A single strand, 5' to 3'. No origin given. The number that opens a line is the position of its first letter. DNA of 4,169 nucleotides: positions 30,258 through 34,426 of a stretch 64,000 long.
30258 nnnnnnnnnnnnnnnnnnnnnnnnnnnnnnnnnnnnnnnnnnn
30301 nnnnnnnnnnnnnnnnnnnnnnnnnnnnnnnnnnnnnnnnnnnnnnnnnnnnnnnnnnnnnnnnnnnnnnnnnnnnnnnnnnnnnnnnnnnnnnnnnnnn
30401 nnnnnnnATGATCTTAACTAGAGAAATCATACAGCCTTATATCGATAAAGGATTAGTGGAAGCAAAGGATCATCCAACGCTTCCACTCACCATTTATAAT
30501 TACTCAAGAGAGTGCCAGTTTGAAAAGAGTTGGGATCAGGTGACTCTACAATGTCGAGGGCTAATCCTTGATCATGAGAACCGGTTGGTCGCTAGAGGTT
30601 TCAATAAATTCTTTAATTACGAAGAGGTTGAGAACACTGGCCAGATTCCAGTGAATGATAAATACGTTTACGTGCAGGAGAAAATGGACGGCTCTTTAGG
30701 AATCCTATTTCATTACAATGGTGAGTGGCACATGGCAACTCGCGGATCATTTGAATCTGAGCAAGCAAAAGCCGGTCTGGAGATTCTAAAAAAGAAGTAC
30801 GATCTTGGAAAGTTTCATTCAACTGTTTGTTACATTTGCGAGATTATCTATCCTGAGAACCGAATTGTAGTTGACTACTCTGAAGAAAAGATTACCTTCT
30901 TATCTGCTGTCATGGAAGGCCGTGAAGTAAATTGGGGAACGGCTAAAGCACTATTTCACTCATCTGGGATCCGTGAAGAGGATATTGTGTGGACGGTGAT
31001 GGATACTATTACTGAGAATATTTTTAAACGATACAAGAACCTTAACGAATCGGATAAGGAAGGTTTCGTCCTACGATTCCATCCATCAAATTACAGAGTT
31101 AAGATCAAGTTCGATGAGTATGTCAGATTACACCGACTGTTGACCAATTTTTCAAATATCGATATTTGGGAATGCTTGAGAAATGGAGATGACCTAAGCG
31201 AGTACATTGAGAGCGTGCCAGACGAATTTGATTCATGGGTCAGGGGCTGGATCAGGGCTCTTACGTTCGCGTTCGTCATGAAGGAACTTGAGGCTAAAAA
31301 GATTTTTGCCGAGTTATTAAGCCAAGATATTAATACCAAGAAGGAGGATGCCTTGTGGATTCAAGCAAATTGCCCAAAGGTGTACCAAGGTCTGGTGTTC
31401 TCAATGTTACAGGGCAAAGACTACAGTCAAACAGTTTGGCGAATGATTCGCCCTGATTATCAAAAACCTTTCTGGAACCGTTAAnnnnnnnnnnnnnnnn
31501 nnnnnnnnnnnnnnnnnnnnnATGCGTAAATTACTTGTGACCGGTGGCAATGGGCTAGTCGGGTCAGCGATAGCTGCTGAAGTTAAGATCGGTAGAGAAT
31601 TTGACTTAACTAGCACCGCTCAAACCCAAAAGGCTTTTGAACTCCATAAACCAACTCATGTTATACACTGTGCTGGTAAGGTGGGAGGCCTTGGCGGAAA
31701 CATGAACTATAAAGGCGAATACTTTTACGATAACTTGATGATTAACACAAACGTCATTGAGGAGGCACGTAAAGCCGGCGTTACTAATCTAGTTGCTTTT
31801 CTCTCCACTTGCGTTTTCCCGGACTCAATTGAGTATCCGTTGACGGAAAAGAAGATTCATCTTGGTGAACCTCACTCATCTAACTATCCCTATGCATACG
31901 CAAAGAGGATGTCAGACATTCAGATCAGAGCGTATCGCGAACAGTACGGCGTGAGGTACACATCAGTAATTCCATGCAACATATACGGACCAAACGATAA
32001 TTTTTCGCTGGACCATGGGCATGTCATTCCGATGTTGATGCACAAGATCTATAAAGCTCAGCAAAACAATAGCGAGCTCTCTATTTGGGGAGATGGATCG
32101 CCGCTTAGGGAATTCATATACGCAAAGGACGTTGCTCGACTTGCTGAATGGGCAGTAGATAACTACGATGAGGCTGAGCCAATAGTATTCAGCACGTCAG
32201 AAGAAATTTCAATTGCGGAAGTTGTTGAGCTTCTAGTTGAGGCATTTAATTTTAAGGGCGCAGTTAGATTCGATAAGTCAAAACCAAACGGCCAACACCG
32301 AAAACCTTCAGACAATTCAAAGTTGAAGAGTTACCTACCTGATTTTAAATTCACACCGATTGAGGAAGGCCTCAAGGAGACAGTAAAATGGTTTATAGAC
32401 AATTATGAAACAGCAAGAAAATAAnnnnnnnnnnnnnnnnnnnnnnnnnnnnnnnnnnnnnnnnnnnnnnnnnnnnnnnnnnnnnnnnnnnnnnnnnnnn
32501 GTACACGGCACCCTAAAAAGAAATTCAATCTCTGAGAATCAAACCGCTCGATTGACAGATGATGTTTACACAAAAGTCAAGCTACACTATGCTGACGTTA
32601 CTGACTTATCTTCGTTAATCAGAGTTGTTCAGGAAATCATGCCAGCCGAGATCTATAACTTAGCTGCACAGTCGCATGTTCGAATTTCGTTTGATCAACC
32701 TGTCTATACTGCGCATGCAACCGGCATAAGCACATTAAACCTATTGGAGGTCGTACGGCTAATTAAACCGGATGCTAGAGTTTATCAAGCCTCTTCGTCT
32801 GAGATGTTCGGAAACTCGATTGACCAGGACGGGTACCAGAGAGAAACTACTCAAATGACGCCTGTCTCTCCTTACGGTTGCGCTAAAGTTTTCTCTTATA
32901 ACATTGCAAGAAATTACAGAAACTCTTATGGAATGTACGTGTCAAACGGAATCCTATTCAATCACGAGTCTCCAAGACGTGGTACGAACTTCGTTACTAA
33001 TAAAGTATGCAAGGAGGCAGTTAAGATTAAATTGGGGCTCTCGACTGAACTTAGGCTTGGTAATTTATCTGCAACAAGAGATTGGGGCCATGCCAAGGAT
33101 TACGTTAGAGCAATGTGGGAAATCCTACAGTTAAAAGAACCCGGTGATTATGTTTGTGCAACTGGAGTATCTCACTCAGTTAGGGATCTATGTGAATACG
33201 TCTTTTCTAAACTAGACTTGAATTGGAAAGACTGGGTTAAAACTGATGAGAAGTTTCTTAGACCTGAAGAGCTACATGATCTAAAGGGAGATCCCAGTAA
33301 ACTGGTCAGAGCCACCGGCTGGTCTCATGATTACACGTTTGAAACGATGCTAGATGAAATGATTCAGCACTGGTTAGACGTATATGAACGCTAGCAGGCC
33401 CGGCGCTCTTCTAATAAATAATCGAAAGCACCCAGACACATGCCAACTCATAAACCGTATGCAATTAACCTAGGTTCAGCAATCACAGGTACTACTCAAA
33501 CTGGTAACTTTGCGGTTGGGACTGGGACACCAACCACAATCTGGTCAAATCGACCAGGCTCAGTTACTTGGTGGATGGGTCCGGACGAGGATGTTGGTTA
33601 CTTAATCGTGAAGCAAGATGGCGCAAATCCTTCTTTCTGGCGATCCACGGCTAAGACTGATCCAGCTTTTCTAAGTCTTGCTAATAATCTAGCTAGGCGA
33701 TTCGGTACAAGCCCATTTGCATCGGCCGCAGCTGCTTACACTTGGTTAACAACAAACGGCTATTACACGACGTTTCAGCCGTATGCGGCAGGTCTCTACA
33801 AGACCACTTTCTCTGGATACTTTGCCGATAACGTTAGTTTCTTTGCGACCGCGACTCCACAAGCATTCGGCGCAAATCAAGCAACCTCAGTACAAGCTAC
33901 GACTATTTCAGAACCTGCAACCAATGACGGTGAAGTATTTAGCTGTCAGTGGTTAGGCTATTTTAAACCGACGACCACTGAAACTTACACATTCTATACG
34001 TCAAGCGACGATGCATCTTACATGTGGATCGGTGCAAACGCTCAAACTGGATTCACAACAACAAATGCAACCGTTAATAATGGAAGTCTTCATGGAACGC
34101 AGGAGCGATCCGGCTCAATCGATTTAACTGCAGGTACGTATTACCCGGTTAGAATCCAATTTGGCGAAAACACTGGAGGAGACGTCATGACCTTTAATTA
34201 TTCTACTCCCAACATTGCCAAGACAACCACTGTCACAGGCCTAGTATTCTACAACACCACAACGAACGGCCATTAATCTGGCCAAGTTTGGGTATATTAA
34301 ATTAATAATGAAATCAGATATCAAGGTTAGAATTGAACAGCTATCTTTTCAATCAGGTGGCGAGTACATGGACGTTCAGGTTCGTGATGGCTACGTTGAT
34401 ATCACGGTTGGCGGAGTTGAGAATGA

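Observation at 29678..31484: tRNA-repair gene set part 1: Pnk-like kinase plus Rnl1-like RNA ligase immediately after the tRNA array and ClpP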

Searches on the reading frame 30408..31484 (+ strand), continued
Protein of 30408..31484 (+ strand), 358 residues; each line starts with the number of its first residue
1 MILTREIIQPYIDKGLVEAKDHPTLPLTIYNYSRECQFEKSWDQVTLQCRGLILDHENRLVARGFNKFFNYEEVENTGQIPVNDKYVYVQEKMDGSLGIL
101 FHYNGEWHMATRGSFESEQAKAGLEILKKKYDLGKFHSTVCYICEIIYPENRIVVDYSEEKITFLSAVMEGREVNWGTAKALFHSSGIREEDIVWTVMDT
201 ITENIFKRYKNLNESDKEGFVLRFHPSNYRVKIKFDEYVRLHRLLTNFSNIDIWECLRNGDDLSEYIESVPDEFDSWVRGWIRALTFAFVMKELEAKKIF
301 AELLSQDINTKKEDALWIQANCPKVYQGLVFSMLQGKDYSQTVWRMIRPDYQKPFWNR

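Call 50: find_homologous_proteins(query=window:30408-31484:+, max_evalue=0.00001)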
Query window:30408-31484:+ (358 aa): 7956 proteins with E <= 0.00001 among 8000 candidates; the best 120 are listed.
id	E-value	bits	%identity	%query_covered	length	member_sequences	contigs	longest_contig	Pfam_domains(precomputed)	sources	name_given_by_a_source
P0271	2.8e-224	762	90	100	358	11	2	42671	PF09414.16,PF09511.16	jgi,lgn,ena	-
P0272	4.0e-209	712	84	100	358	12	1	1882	PF09414.16,PF09511.16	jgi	jgi:RNA ligase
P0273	6.8e-207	705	83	100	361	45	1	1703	PF09511.16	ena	-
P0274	2.8e-196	670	78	100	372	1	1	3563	PF09414.16,PF09511.16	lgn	-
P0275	1.6e-191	654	77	100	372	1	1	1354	PF09414.16,PF09511.16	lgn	-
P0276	3.7e-188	643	75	100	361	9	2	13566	PF09511.16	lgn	-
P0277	1.8e-187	641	76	100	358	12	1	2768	PF09414.16,PF09511.16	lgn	-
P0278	7.5e-181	619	72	100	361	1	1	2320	PF09414.16,PF09511.16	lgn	-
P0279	6.8e-180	616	72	99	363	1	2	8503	PF09414.16,PF09511.16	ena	-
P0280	6.3e-178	609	72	99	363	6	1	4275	PF09414.16,PF09511.16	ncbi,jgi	jgi:hypothetical protein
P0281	3.8e-177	607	71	100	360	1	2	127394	PF09414.16,PF09511.16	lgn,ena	-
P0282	5.0e-177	606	72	99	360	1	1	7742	PF09414.16,PF09511.16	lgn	-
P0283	1.4e-176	605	72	99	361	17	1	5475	PF09414.16,PF09511.16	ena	-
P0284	1.2e-174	599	71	99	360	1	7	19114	PF09414.16,PF09511.16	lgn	-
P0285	5.1e-174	597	70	100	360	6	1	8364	PF09414.16,PF09511.16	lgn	-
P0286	2.1e-173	595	71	99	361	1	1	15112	PF09414.16,PF09511.16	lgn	-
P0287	9.1e-173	592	70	100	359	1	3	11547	PF09414.16,PF09511.16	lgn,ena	-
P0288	4.1e-172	590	70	100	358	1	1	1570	PF09414.16,PF09511.16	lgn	-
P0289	5.9e-170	583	71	99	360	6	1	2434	PF09414.16,PF09511.16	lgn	-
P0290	6.6e-169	580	70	99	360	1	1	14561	PF09414.16,PF09511.16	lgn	-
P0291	2.8e-165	568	68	99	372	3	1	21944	PF09414.16,PF09511.16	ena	-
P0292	1.2e-163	562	67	100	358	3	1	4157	PF09414.16,PF09511.16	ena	-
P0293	1.3e-158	546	64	99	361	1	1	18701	PF09414.16,PF09511.16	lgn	-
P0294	2.5e-158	545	66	99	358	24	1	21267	PF09414.16,PF09511.16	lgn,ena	-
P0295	5.1e-158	544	66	100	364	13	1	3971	PF09414.16,PF09511.16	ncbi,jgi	jgi:RNA ligase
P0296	3.9e-136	472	57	100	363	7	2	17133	PF09414.16,PF09511.16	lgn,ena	-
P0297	5.8e-135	468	57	100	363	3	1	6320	PF09414.16,PF09511.16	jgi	jgi:hypothetical protein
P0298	8.3e-133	461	56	99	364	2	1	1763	PF09414.16,PF09511.16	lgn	-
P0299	2.6e-131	456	55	99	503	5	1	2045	PF09414.16,PF13671.13,PF09511.16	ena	-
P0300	6.3e-131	455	56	100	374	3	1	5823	PF09511.16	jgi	jgi:hypothetical protein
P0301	1.1e-130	454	56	99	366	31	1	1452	PF09414.16,PF09511.16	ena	-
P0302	1.7e-130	453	56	99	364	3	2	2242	PF09414.16,PF09511.16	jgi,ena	jgi:RNA ligase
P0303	1.3e-128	447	54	99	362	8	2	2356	PF09414.16,PF09511.16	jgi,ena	jgi:hypothetical protein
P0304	1.6e-128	447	54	98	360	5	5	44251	PF09414.16,PF09511.16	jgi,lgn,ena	jgi:RNA ligase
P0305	2.4e-124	433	55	99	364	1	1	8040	PF09511.16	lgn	-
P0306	8.5e-124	431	54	100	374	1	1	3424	PF09414.16,PF09511.16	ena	-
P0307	6.6e-123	428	53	100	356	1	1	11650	PF09414.16,PF09511.16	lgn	-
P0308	2.1e-122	427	54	98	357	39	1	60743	PF09511.16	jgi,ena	jgi:RNA ligase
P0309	2.7e-121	423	54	99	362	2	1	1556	PF09414.16,PF09511.16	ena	-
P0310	3.6e-121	423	54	97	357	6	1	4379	PF09414.16,PF09511.16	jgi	jgi:RNA ligase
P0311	6.3e-121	422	52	100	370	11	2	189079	PF09414.16,PF09511.16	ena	-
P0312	8.8e-121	421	55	99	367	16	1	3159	PF09414.16,PF09511.16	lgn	-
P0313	2.1e-120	420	55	97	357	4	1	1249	PF09414.16,PF09511.16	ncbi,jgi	jgi:RNA ligase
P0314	2.5e-120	420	53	98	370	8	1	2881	PF09414.16,PF09511.16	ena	-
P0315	3.6e-120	419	54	99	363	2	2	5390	PF09414.16,PF09511.16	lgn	-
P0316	5.3e-120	419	55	99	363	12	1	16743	PF09414.16,PF09511.16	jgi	jgi:hypothetical protein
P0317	6.3e-120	419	53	98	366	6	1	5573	PF09511.16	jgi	jgi:RNA ligase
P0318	7.4e-120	418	53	98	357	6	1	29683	PF09414.16,PF09511.16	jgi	jgi:hypothetical protein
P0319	8.8e-120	418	53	100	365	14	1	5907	PF09414.16,PF09511.16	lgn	-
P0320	1.9e-119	417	52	98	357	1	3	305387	PF09511.16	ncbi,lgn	-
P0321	2.4e-119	417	53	98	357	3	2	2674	PF09414.16,PF09511.16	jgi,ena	jgi:RNA ligase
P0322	3.5e-119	416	52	98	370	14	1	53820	PF09414.16,PF09511.16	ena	-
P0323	9.8e-119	415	52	100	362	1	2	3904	PF09414.16,PF09511.16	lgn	-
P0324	1.4e-118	414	53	97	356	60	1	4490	PF09414.16,PF09511.16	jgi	jgi:RNA ligase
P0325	1.6e-118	414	52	100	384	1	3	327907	PF09414.16,PF09511.16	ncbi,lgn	-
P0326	1.9e-118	414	53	98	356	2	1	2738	PF09414.16,PF09511.16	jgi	jgi:RNA ligase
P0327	3.9e-118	413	51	100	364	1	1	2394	PF09414.16,PF09511.16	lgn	-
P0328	5.1e-118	412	53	98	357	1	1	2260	PF09414.16,PF09511.16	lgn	-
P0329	5.7e-118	412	52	99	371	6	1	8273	PF09414.16,PF09511.16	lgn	-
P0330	6.4e-118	412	53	100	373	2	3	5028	PF09511.16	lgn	-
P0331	7.0e-118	412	53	98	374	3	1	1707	PF09414.16,PF09511.16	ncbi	-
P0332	1.6e-117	411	52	98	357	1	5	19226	PF09414.16,PF09511.16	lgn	-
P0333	3.7e-117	409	53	98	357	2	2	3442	PF09511.16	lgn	-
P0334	5.9e-117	409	51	98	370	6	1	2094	PF09414.16,PF09511.16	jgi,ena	jgi:RNA ligase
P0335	7.5e-117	408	53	98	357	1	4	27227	PF09511.16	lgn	-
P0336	1.0e-116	408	51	99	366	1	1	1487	PF09414.16,PF09511.16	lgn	-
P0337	1.7e-116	407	53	98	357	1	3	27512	PF09511.16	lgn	-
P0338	1.8e-116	407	52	98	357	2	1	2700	PF09414.16,PF09511.16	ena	-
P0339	1.9e-116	407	53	99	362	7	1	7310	PF09511.16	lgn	-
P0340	2.5e-116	407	52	99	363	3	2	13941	PF09414.16,PF09511.16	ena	-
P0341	2.7e-116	407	53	100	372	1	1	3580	PF09414.16,PF09511.16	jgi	-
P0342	2.7e-116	407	52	98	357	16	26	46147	PF09511.16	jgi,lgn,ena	jgi:hypothetical protein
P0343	2.9e-116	407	51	100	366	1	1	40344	PF09414.16,PF09511.16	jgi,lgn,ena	jgi:RNA ligase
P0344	4.1e-116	406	52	98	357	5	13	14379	PF09414.16,PF09511.16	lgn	-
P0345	8.7e-116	405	53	100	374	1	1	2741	PF09511.16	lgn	-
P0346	9.5e-116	405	53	98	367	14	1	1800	PF09414.16,PF09511.16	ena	-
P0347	1.1e-115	405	50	100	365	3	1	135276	PF09414.16,PF09511.16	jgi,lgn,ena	jgi:RNA ligase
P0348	3.4e-115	403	55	98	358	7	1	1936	PF09511.16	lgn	-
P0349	3.8e-115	403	52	100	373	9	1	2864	PF09511.16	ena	-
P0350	4.0e-115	403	53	99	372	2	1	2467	PF09414.16,PF09511.16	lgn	-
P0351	5.9e-115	402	54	98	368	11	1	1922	PF09414.16,PF09511.16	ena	-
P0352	1.0e-114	401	52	99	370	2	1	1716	PF09511.16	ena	-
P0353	1.1e-114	401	51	98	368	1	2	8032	PF09414.16,PF09511.16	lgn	-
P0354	2.0e-114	400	54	98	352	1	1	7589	PF09511.16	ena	-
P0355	2.6e-114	400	52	97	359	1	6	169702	PF09414.16,PF09511.16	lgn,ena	-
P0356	5.3e-114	399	51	98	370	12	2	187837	PF09414.16,PF09511.16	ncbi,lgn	-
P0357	6.5e-114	399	49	98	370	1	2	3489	PF09414.16,PF09511.16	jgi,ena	jgi:RNA ligase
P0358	1.4e-113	398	52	98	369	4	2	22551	PF09414.16,PF09511.16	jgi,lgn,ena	jgi:RNA ligase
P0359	1.6e-113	397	51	98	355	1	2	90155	PF09511.16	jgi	jgi:T4 RnlA family RNA ligase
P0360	2.5e-113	397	53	98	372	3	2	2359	PF09511.16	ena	-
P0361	3.4e-113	396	50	100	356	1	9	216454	PF09414.16,PF09511.16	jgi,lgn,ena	jgi:RNA ligase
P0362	3.7e-113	396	50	98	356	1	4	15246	PF09414.16,PF09511.16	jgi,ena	-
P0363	4.3e-113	396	50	98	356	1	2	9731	PF09511.16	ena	-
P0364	4.8e-113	396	53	96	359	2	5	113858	PF09511.16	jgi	jgi:hypothetical protein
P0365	5.1e-113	396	51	99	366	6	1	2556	PF09414.16,PF09511.16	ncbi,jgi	jgi:RNA ligase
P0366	6.6e-113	395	52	100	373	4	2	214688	PF09511.16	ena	-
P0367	7.0e-113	395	51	99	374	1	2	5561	PF09511.16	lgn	-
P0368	7.2e-113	395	50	98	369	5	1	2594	PF09414.16,PF09511.16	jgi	jgi:RNA ligase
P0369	8.3e-113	395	51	98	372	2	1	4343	PF09414.16,PF09511.16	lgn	-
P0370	9.6e-113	395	50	98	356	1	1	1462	PF09414.16,PF09511.16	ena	-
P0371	1.2e-112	395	51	98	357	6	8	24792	PF09414.16,PF09511.16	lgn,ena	-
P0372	1.5e-112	394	50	98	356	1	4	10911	PF09511.16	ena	-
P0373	1.7e-112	394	49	99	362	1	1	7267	PF09511.16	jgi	-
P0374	1.8e-112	394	50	98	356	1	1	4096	PF09511.16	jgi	-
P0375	2.1e-112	394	52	98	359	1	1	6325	PF09414.16,PF09511.16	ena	-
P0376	2.1e-112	394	50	98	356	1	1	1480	PF09414.16,PF09511.16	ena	-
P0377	2.2e-112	394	50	98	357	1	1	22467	PF09414.16,PF09511.16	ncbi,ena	-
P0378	2.4e-112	394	50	98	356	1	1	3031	PF09414.16,PF09511.16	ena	-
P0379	3.2e-112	393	49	99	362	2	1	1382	PF09414.16,PF09511.16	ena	-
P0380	4.0e-112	393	50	98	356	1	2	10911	PF09511.16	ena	-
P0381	7.0e-112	392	51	96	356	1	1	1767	PF09511.16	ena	-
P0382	8.9e-112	392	53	96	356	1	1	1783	PF09511.16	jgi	-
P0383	1.2e-111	391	51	100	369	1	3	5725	PF09414.16,PF09511.16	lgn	-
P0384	1.8e-111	391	53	98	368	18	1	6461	PF09414.16,PF09511.16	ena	-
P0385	3.2e-111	390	51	98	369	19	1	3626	PF09414.16,PF09511.16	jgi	jgi:RNA ligase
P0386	3.8e-111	390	51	96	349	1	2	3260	PF09414.16,PF09511.16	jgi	jgi:RNA ligase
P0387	4.2e-111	390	53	98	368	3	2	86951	PF09414.16,PF09511.16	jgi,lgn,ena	jgi:RNA ligase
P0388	5.1e-111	389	52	97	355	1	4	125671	PF09511.16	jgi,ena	jgi:RNA ligase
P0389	5.7e-111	389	50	100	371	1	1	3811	PF09511.16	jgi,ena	-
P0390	7.0e-111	389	50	97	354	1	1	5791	PF09414.16,PF09511.16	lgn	-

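Call 68: predict_structure(alignment_id=A2)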
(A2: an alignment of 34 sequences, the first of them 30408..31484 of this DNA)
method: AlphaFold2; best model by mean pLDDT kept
length: 358 residues; sequences in the alignment: 34
mean_pLDDT: 92.0   pTM: 0.81
mean pLDDT of the five models: 92.0, 90.8, 90.5, 90.2, 89.9
residues with pLDDT >= 90: 277; 70-90: 79; 50-70: 2; < 50: 0
segments of 3 or more residues with pLDDT < 50: none
pLDDT, mean of each block of 10 residues (from residue 1): 92 96 96 92 93 95 92 86 93 94 96 91 95 96 90 80 95 93 97 96 90 92 93 90 80 94 85 87 96 96 93 94 94 94 95 74
secondary structure, 60 per line:
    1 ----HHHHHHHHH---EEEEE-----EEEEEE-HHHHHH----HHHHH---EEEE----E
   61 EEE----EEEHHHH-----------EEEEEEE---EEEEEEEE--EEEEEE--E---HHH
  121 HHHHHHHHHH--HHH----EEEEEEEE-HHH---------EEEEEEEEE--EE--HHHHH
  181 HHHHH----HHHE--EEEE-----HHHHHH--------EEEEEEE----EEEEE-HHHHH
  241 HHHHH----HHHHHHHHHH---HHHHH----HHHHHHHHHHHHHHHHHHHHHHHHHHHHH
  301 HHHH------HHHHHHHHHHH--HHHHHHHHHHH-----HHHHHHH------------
elements in order: H5-13 E17-21 E27-32 H34-39 H44-48 E52-55 E60-63 E68-70 H71-74 E86-92 E96-103 E106-111 H118-130 E140-147 E161-169 H176-185 E196-199 H205-210 E219-225 E230-234 H236-245 H250-259 H263-267 H272-304 H311-321 H324-334 H340-346

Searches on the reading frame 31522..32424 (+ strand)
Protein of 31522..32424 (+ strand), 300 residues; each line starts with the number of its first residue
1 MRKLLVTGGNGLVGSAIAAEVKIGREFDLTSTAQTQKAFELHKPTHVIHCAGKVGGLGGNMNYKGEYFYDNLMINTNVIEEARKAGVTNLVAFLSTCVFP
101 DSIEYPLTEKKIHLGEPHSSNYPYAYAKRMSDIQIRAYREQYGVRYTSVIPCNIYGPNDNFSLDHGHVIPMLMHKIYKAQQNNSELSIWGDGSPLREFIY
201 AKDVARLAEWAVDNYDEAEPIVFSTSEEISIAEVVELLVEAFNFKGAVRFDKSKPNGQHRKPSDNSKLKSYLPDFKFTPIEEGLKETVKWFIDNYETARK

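Call 3: search_protein_families(library=pfam, proteins=[window:31522-32424:+], max_evalue=0.1)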
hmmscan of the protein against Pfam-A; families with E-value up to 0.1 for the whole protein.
window:31522-32424:+ (300 aa): 4 families
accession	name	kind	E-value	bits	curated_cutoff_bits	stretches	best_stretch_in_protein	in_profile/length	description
PF01370.27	Epimerase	-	7.7e-51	173.2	20.9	1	5-219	2-232/240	NAD dependent epimerase/dehydratase family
PF16363.11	GDP_Man_Dehyd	-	1.8e-20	74.1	27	1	26-248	58-272/332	GDP-mannose 4,6 dehydratase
PF01073.25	3Beta_HSD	-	2e-06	27.5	22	1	26-208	51-225/280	3-beta hydroxysteroid dehydrogenase/isomerase family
PF04321.23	RmlD_sub_bind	-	0.0015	18.1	27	1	3-51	2-59/287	RmlD substrate binding domain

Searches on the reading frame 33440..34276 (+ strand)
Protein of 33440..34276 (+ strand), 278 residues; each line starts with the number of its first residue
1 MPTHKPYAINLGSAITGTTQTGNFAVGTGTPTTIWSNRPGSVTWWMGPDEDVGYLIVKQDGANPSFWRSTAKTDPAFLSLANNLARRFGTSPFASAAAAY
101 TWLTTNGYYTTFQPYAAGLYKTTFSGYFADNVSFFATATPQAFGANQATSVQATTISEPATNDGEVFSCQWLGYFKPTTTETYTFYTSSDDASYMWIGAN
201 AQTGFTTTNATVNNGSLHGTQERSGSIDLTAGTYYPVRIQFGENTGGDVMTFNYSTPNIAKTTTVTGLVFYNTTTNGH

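Call 22: search_protein_families(library=pfam, proteins=[window:33440-34276:+], max_evalue=0.01)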
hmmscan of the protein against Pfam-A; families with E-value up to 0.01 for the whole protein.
window:33440-34276:+ (278 aa): 2 families
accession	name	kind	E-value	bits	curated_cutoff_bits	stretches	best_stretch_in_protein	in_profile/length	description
PF10528.15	GLEYA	-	1.8e-19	70.2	26.2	1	168-253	2-88/91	GLEYA domain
PF07691.17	PA14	-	1.1e-13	51.7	24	1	150-262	30-141/147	PA14 domain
